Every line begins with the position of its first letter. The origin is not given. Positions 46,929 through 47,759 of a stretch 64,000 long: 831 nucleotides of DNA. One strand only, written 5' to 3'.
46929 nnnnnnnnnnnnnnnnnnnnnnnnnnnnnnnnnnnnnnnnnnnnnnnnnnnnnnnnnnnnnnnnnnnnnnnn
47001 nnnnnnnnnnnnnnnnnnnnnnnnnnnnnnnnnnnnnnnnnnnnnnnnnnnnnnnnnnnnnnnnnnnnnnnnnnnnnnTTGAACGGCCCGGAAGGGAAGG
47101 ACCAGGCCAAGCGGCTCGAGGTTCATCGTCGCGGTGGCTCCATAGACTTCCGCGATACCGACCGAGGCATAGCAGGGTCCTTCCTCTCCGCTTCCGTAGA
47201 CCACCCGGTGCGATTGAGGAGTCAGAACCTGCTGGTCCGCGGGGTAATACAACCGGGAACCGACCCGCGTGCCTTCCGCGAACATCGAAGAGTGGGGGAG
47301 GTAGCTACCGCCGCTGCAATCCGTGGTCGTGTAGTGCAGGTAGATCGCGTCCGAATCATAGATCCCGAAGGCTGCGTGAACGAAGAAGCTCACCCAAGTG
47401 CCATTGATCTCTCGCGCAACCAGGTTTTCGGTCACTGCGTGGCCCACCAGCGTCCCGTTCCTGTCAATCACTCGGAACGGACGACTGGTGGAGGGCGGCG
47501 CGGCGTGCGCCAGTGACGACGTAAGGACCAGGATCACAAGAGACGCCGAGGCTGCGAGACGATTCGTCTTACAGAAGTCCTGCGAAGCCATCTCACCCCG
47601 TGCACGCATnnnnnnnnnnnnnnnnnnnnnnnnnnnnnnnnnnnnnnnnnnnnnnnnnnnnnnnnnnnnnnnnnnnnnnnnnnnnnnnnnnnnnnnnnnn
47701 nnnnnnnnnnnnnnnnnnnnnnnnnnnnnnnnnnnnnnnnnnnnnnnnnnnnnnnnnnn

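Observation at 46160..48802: AT-richer islet: two paralogous small secreted proteins of unrecognised family, divergent from a CsgG-like channel gene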

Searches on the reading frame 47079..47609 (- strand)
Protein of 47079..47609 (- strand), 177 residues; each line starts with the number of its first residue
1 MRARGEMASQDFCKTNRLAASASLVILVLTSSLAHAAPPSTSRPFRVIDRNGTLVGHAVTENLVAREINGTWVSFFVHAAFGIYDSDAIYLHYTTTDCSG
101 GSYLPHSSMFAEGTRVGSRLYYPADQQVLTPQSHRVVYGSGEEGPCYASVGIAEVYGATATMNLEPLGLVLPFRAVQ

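Call 4: search_protein_families(library=pfam, proteins=[window:47079-47609:-], max_evalue=1)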
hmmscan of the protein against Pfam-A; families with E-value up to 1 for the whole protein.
seq(177 aa): 0 families

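Call 5: search_protein_families(library=ncbifam, proteins=[window:47079-47609:-], max_evalue=1)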
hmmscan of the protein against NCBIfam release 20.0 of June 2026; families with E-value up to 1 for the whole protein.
seq(177 aa): 0 families

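Call 7: find_homologous_proteins(query=window:47079-47609:-, max_evalue=0.01)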
Query seq(177 aa) (177 aa): 83 proteins with E <= 0.01 among 187 candidates.
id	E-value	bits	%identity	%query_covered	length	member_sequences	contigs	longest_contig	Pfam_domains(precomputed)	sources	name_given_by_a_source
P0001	5.3e-105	366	93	100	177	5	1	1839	-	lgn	-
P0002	1.9e-102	358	92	100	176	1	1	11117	-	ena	-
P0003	4.8e-101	353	90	100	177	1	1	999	-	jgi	jgi:hypothetical protein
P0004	1.0e-81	290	81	89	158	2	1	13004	-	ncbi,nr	ncbi:MAG TPA: hypothetical protein VFF17_09070 [Thermoanaerobaculia bacterium]|nr:hypothetical prote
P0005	1.2e-78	280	79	88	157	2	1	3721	-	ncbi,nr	ncbi:MAG TPA: hypothetical protein VNC59_00670 [Thermoanaerobaculia bacterium]|nr:hypothetical prote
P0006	2.7e-71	257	65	100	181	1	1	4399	-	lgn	-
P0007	1.2e-66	241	61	100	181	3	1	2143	-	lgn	-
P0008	2.6e-65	237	65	100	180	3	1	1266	-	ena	-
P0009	3.7e-65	237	62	100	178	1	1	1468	-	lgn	-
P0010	1.4e-64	235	62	100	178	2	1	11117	-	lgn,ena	-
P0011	1.6e-64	235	68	86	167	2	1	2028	-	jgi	jgi:hypothetical protein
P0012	1.3e-63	232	69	86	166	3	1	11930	-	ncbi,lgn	-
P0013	1.6e-63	231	60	100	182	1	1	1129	-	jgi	jgi:hypothetical protein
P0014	1.4e-62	228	68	84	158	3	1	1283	-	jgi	jgi:hypothetical protein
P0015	1.6e-62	228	59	100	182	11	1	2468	-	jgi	jgi:hypothetical protein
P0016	2.1e-62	228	63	93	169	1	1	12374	-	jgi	jgi:hypothetical protein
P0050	1.1e-51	193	60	85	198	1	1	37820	-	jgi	jgi:hypothetical protein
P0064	4.3e-48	181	62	74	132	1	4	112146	-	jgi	jgi:hypothetical protein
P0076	4.5e-45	171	57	75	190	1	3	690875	-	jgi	jgi:hypothetical protein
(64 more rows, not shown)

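Call 12: find_encoding_contigs(protein=P0076, flank=8000, max_places=3)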
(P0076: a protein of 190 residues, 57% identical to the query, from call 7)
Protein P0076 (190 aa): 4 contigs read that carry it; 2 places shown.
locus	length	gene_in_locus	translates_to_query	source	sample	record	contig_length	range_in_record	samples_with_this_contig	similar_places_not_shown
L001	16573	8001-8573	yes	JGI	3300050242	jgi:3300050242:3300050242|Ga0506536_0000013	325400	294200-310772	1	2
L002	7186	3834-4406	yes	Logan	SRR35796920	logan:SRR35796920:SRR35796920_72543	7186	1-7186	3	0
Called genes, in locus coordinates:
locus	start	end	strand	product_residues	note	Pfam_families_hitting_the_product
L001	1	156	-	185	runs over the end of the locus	-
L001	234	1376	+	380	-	PF00437:T2SSE, PF06414:Zeta_toxin (faint), PF13191:AAA_16 (weak)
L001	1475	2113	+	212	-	PF01914:MarC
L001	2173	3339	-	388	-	PF12679:ABC2_membrane_2 (weak), PF12698:ABC2_membrane_3, PF01061:ABC2_membrane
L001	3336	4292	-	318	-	PF00005:ABC_tran, PF13304:AAA_21 (faint)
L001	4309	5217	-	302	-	-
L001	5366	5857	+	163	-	PF00072:Response_reg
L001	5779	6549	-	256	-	PF00205:TPP_enzyme_M (faint), PF02146:SIR2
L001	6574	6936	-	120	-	PF00072:Response_reg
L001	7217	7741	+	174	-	-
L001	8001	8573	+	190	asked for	-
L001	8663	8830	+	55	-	-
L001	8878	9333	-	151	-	-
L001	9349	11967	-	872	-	PF00069:Pkinase, PF07714:PK_Tyr_Ser-Thr, PF23914:TPR_CcmH_CycH (weak), PF13414:TPR_11 (weak), PF13424:TPR_12, PF13432:TPR_16, PF14559:TPR_19, PF00515:TPR_1, +11 more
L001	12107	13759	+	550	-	PF02366:PMT, PF13231:PMT_2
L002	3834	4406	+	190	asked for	-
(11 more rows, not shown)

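Call 13: find_encoding_contigs(protein=P0064, flank=8000, max_places=3)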
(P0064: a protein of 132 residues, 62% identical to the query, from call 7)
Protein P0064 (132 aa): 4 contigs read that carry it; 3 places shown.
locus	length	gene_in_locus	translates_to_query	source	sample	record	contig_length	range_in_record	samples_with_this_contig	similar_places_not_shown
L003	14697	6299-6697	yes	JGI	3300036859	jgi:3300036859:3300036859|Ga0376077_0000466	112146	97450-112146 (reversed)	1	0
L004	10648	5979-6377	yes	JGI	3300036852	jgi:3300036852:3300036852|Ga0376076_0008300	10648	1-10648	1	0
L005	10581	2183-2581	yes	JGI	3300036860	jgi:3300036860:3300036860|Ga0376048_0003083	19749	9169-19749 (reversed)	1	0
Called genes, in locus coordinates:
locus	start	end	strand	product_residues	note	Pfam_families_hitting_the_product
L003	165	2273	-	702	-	PF02897:Peptidase_S9_N, PF00326:Peptidase_S9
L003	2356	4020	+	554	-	PF13428:TPR_14 (faint)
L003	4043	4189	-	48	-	-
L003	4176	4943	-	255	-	PF13371:TPR_9 (faint), PF13424:TPR_12 (faint), PF13431:TPR_17 (faint), PF13414:TPR_11 (faint), PF14559:TPR_19 (faint), PF00515:TPR_1 (faint), PF07719:TPR_2 (faint), PF13432:TPR_16 (weak), +2 more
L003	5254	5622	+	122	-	PF03795:YCII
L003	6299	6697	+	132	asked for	-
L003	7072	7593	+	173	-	-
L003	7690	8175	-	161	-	PF05163:DinB, PF12867:DinB_2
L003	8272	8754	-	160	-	PF05163:DinB, PF12867:DinB_2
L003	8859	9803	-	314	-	PF01476:LysM, PF03734:YkuD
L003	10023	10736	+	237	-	PF00756:Esterase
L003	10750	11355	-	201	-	-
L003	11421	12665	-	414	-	-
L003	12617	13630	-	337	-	PF26233:NicX (weak), PF02073:Peptidase_M29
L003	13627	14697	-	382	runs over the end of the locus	PF04107:GCS2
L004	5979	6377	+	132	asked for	-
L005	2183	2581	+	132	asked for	-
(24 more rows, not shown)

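Call 14: find_encoding_contigs(protein=P0050, flank=8000, max_places=3)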
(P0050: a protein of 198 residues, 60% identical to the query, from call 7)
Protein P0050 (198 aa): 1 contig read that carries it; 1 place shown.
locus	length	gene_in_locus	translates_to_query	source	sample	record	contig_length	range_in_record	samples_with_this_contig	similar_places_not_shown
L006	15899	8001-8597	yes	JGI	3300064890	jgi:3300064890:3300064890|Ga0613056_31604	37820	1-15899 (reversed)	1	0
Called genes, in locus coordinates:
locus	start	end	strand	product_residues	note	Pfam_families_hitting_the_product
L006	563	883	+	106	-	PF11171:DUF2958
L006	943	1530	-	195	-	-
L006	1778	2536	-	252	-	-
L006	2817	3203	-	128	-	-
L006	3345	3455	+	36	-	-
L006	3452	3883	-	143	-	-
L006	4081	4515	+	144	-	-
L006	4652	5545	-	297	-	-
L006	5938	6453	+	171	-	-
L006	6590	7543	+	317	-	PF02899:Phage_int_SAM_1 (faint), PF13102:Phage_int_SAM_5 (faint), PF00589:Phage_integrase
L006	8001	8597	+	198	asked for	-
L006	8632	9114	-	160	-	PF05163:DinB, PF12867:DinB_2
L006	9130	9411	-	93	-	-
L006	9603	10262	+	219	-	-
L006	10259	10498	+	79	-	-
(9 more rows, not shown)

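Call 15: predict_structure(alignment_id=A1)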
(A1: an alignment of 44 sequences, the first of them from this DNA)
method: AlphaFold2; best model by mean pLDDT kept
length: 177 residues; sequences in the alignment: 44
mean_pLDDT: 62.1   pTM: 0.51
mean pLDDT of the five models: 62.1, 53.3, 52.0, 50.9, 50.0
residues with pLDDT >= 90: 3; 70-90: 62; 50-70: 67; < 50: 45
segments of 3 or more residues with pLDDT < 50: 1-14, 31-41, 107-124
pLDDT, mean of each block of 10 residues (from residue 1): 37 50 58 42 70 78 68 66 68 85 56 37 52 83 84 52 62 74
secondary structure, 60 per line:
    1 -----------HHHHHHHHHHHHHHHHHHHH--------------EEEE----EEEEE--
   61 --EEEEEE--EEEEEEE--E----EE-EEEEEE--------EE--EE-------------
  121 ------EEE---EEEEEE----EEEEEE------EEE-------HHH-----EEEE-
elements in order: H12-31 E46-49 E54-58 E63-68 E71-77 E88-93 E127-129 E133-138 E143-148 E155-157 E173-176

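Call 16: find_related_loci(query=A1, collection=genome_contigs, flank=6000)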
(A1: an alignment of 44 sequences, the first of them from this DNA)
Query A1 (177 aa) in genome_contigs; peptide patterns used: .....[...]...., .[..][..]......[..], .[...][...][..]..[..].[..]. (x = any residue, [..] = any of these).
29 stretches matched a pattern; 19 encode a relative of the query (tblastn E <= 1e-3); 19 distinct loci.
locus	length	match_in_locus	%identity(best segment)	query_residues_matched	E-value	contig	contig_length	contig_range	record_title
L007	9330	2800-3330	80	1-177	3e-97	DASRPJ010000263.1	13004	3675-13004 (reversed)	MAG TPA_asm: Thermoanaerobaculia bacterium isolate SMAG_U10292 k141_2133951, whole genome shotgun sequence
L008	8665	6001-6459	63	26-177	2e-65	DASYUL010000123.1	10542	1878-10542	MAG TPA_asm: Thermoanaerobaculia bacterium isolate SMAG_U4594 k141_2839141, whole genome shotgun sequence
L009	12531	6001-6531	53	10-177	2e-57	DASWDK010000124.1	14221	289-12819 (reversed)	MAG TPA_asm: Thermoanaerobaculia bacterium isolate SMAG_U2733 k141_1186289, whole genome shotgun sequence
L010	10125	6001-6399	61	45-177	1e-55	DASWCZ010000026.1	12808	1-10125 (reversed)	MAG TPA_asm: Thermoanaerobaculia bacterium isolate SMAG_U2722 k141_648360, whole genome shotgun sequence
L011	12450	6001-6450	57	30-177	5e-55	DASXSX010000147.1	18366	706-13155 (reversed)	MAG TPA_asm: Thermoanaerobaculia bacterium isolate SMAG_U4677 k141_113319, whole genome shotgun sequence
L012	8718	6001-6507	53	18-177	2e-53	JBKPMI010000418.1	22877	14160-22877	MAG: Acidobacteriota bacterium isolate GS_HAYS_MAG_00070 GS_HAYS_000001547323, whole genome shotgun sequence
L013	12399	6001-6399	59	45-177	6e-53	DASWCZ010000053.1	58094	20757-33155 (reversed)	MAG TPA_asm: Thermoanaerobaculia bacterium isolate SMAG_U2722 k141_598124, whole genome shotgun sequence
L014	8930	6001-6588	47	4-177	4e-53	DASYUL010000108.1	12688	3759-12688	MAG TPA_asm: Thermoanaerobaculia bacterium isolate SMAG_U4594 k141_1916305, whole genome shotgun sequence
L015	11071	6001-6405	59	40-175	7e-52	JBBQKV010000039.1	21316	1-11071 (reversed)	MAG: Acidobacteriota bacterium isolate Co_metawrap_566 Cmw_566_k141_10878491_length_21316_cov_92.1980, whole genome shot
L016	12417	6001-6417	58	41-177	5e-51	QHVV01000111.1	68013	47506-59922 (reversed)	MAG: Acidobacteria bacterium isolate gp7 AA6 14_1009_16_30cm_scaffold_1546_curated, whole genome shotgun sequence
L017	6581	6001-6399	56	45-177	6e-51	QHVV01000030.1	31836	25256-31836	MAG: Acidobacteria bacterium isolate gp7 AA6 14_1009_16_30cm_scaffold_4581_curated, whole genome shotgun sequence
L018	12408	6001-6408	57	43-177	4e-49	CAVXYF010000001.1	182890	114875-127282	MAG: uncultured Acidobacteriota bacterium isolate MFD09206.bin.1.14 genome assembly, contig: contig_10767, whole genome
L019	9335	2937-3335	55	45-177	2e-47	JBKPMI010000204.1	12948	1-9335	MAG: Acidobacteriota bacterium isolate GS_HAYS_MAG_00070 GS_HAYS_000001624300, whole genome shotgun sequence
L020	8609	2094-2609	48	16-177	2e-46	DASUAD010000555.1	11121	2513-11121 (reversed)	MAG TPA_asm: Thermoanaerobaculia bacterium isolate SMAG_U2486 k141_274275, whole genome shotgun sequence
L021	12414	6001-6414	53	40-177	5e-46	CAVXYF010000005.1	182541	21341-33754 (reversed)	MAG: uncultured Acidobacteriota bacterium isolate MFD09206.bin.1.14 genome assembly, contig: contig_21913, whole genome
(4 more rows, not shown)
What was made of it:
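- Family extent: 83 core clusters at 45-93% identity, all hypothetical, from Thermoanaerobaculia/Acidobacteriota MAGs (calls 7, 16). There are several loci per MAG (call 16).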

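Call 20: search_protein_representatives(alignment_id=A1)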
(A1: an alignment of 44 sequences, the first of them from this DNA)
Query: 44 sequences, 181 profile positions. Proteins with E-value up to 0.001 (for the whole library): 209; up to 1e-10: 23; up to 1e-30: 7. The best 150 are listed.
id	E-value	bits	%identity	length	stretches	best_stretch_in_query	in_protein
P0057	4.7e-81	286.9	-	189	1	17-181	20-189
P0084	4.0e-68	244.8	-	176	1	20-181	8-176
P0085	7.8e-54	198.2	-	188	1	37-146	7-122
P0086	8.9e-51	188.2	-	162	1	24-180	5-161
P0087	1.1e-47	178.2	-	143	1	8-124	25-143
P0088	4.4e-32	127.3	-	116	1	85-164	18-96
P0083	2.8e-31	124.7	-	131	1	32-106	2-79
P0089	2.5e-23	98.8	-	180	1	26-181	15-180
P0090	1.9e-17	79.7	-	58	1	124-180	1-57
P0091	8.3e-17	77.6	-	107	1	23-90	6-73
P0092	1.6e-16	76.6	-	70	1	113-181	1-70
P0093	2.4e-15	72.8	-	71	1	28-93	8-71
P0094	4.5e-15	71.9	-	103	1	20-84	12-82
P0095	2.6e-14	69.4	-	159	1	28-178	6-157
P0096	4.3e-14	68.7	-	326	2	23-172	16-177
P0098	2.6e-11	59.6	-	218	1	6-178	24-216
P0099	4.7e-11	58.8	-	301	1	49-178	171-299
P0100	6.0e-11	58.5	-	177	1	44-173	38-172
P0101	8.2e-11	58.0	-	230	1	45-153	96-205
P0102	8.2e-11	58.0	-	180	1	36-165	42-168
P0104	8.7e-11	57.9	-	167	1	31-172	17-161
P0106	2.7e-10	56.4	-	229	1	53-180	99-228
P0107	2.7e-10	56.3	-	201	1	44-171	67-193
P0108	3.2e-10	56.1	-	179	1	28-177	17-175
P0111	1.0e-09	54.4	-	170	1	36-179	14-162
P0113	1.5e-09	53.9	-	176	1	21-153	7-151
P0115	1.4e-08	50.8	-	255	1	20-172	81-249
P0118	1.8e-08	50.4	-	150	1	33-178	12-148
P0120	2.4e-08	50.0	-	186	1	22-177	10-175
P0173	5.2e-06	42.4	-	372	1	48-172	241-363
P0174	5.2e-06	42.4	-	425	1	50-178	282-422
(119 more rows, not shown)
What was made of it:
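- Superfamily: 209 proteins at E<=1e-3 in the exhaustive search (call 20).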

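Call 25: fold_search(model_id=the predicted structure, library=pdb)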
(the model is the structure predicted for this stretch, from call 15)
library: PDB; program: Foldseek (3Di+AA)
matches with E <= 10: 188; with E <= 0.001: 0
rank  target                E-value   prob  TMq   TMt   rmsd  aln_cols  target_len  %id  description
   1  2zt9_D                3.6e-01  0.14  0.20  0.21  12.9       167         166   12  Crystal Structure of the Cytochrome b6f Complex from Nostoc sp. PCC 7120 (released 2009-02-10)
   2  7zxy_D                5.7e-01  0.09  0.18  0.18  13.6       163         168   12  3.15 Angstrom cryo-EM structure of the dimeric cytochrome b6f complex from Synechocystis sp. PCC 6803 with natively bo (released 2022-07-06)
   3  7qrm_D                7.2e-01  0.08  0.17  0.18  14.2       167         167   14  Cryo-EM structure of catalytically active Spinacia oleracea cytochrome b6f in complex with endogenous plastoquinones a (released 2023-01-25)
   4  7tny_A                1.2e+00  0.03  0.13  0.06  17.0       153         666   10  Cryo-EM structure of RIG-I in complex with p2dsRNA (released 2022-11-02)
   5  8i34_A                1.4e+00  0.02  0.11  0.11  17.2       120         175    9  The crystal structure of EPD-BCP1 from a marine sponge (released 2023-08-16)
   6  1oaj                  1.6e+00  0.02  0.12  0.13  14.6       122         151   12  Active site copper and zinc ions modulate the quaternary structure of prokaryotic Cu,Zn superoxide dismutase (released 2003-02-27)
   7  2xc8_B                1.7e+00  0.03  0.13  0.17  14.7       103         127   14  Crystal structure of the gene 22 product of the Bacillus subtilis SPP1 phage (released 2010-06-09)
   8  9b6m_B                1.9e+00  0.01  0.11  0.04  16.7       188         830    7  Cryo-EM structure and molecular assembly of the BoNT-like toxin PG1 complex from Paeniclostridium ghonii (released 2025-03-26)
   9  9v29_sy               2.4e+00  0.05  0.12  0.21  14.0        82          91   15  Cryo- EM structure of small subunit (body) of 75S ribosome with A/P- & P/E- tRNAs from Entamoeba histolytica bound to (released 2025-10-08)
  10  2vnl                  2.4e+00  0.02  0.13  0.14  12.7       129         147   16  MUTANT Y108Wdel OF THE HEADBINDING DOMAIN OF PHAGE P22 TAILSPIKE C- TERMINally fused to ISOLEUCINE ZIPPER pIIGCN4 (chime (released 2009-02-10)
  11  1yai_A                2.4e+00  0.01  0.12  0.13  15.0       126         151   13  X-RAY STRUCTURE OF A BACTERIAL COPPER,ZINC SUPEROXIDE DISMUTASE (released 1997-08-20)
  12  5c5b_C                2.5e+00  0.04  0.14  0.08  15.3       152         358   10  Crystal Structure of Human APPL BAR-PH Heterodimer (released 2016-06-22)
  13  2jix_B                2.7e+00  0.05  0.18  0.16  10.3       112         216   13  Crystal structure of ABT-007 FAB fragment with the soluble domain of EPO receptor (released 2007-07-10)
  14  5cxm_A                2.7e+00  0.03  0.15  0.23  12.9       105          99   13  Crystal structure of the cyanobacterial plasma membrane Rieske protein PetC3 from Synechocystis PCC 6803 (released 2016-08-03)
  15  6fhm_B                2.7e+00  0.02  0.16  0.16  20.9       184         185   10  Crystal structure of the F47E mutant of the lipoprotein localization factor, LolA (released 2018-07-25)
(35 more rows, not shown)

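Call 27: list_cluster_members(proteins=[P0089, P0095, P0096, P0098, P0099, P0100, P0101, P0174, P0104, P0266])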
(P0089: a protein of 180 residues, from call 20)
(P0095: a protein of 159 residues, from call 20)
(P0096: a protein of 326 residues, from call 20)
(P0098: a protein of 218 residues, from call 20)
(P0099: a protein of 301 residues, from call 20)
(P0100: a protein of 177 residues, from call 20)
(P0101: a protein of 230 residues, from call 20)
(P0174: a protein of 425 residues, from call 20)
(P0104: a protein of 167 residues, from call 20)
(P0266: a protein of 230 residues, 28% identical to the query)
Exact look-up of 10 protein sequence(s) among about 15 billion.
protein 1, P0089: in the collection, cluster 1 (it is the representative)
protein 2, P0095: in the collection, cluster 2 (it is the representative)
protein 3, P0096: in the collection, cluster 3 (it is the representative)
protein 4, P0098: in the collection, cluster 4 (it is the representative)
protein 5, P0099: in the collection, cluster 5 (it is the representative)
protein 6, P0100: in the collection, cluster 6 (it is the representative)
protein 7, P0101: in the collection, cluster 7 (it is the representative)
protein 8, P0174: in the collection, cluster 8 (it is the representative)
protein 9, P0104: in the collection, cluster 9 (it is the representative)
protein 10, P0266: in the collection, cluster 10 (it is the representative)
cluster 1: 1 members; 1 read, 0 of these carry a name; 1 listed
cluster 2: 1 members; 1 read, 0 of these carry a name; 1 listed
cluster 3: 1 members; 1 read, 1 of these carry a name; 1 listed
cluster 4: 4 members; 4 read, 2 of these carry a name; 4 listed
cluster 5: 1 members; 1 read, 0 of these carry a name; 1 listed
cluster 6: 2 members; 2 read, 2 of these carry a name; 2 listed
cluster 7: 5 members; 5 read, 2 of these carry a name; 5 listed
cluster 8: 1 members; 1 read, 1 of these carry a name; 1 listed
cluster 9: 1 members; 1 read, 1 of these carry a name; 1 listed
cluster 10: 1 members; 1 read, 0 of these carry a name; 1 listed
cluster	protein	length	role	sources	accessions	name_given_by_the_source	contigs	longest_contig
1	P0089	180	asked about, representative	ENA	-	-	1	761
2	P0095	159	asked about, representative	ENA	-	-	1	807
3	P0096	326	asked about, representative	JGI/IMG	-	hypothetical protein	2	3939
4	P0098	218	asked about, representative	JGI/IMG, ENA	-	hypothetical protein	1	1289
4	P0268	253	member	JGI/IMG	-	hypothetical protein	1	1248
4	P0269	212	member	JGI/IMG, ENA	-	-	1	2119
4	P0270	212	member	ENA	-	-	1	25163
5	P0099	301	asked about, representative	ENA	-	-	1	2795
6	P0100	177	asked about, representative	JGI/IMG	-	hypothetical protein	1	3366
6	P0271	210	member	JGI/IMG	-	hypothetical protein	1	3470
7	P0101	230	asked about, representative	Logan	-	-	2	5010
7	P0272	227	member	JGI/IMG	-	hypothetical protein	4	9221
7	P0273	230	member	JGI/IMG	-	hypothetical protein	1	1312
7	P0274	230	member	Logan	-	-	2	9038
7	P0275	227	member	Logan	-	-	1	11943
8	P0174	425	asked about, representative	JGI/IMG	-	hypothetical protein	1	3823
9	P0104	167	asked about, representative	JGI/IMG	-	hypothetical protein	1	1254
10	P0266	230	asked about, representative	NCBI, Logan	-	-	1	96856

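Call 46: find_encoding_contigs(protein=P0002, flank=8000, max_places=3)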
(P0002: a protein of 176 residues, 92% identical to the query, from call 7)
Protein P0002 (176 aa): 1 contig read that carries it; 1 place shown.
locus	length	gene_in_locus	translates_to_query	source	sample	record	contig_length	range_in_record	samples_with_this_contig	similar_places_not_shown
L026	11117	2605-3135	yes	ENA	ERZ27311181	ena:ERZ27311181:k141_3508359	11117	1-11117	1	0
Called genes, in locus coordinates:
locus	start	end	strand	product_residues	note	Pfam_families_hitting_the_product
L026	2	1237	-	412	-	?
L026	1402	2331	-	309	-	PF03783:CsgG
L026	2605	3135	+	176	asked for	-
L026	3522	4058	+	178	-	-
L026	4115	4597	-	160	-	PF05163:DinB (weak)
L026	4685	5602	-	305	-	PF01476:LysM, PF03734:YkuD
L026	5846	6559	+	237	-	PF00756:Esterase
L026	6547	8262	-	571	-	-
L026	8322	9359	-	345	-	PF26233:NicX (faint), PF02073:Peptidase_M29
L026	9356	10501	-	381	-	PF04107:GCS2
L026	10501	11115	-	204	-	?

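Call 47: find_encoding_contigs(protein=P0016, flank=8000, max_places=2)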
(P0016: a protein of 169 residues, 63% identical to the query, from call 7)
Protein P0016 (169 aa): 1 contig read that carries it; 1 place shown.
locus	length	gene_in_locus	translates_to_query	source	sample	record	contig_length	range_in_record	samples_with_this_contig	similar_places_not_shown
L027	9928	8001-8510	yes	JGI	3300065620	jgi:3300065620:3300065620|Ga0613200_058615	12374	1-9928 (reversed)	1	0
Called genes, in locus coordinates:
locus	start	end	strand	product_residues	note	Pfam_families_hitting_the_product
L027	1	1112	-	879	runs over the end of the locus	PF00069:Pkinase, PF01636:APH (faint), PF03109:ABC1 (faint), PF07714:PK_Tyr_Ser-Thr, PF02897:Peptidase_S9_N (faint), PF07676:PD40 (faint), PF26550:Tricorn_2nd (faint), PF26549:Tricorn_N (weak), +1 more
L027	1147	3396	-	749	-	PF16656:Pur_ac_phosph_N, PF00149:Metallophos, PF00041:fn3 (weak)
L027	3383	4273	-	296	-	PF13424:TPR_12 (faint), PF13428:TPR_14 (faint), PF13431:TPR_17 (faint), PF13432:TPR_16 (faint), PF14559:TPR_19 (faint), PF00515:TPR_1 (faint), PF07719:TPR_2 (faint), PF13371:TPR_9 (weak), +3 more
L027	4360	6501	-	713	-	PF02897:Peptidase_S9_N, PF00326:Peptidase_S9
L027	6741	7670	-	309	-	PF03783:CsgG, PF13036:LpoB (weak)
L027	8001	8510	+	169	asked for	-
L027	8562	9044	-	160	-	PF12867:DinB_2 (weak), PF05163:DinB (weak)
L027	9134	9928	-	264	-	?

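Call 57: find_related_loci(query=A1, collection=viral_contigs, flank=5000)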
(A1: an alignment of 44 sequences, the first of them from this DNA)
Query A1 (177 aa) in viral_contigs; peptide patterns used: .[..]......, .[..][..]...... (x = any residue, [..] = any of these).
12 stretches matched a pattern, but none encodes a relative of the query by tblastn (E <= 1e-3).

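Call 58: find_related_loci(query=A1, collection=metagenome_contigs, flank=5000)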
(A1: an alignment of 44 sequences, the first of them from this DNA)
Query A1 (177 aa) in metagenome_contigs; peptide patterns used: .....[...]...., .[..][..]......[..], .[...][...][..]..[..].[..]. (x = any residue, [..] = any of these).
95 stretches matched a pattern; 66 encode a relative of the query (tblastn E <= 1e-3); 66 distinct loci.
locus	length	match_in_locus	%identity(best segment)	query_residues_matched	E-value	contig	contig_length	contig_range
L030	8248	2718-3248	80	1-177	5e-97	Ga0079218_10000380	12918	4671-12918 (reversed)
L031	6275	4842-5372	80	1-177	5e-97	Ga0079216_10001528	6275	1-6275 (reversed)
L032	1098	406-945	65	1-177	3e-79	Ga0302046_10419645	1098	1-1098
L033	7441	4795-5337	64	1-177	3e-70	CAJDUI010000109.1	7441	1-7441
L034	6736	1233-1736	56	2-177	8e-64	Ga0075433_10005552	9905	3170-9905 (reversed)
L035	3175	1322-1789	61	27-177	1e-59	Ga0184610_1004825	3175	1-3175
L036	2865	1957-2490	52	9-177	2e-57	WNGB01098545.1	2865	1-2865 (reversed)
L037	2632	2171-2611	64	1-146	1e-57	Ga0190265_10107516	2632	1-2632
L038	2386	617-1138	53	5-177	9e-58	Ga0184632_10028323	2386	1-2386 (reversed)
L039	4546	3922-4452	53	10-177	4e-57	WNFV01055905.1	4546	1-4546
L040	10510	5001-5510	55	14-177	5e-56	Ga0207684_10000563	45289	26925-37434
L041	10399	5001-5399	61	45-177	2e-55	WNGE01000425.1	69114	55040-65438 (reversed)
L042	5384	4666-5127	57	27-177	2e-55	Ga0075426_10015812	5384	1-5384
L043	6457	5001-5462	57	27-177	2e-55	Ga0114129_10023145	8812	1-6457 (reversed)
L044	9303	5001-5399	61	45-177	2e-55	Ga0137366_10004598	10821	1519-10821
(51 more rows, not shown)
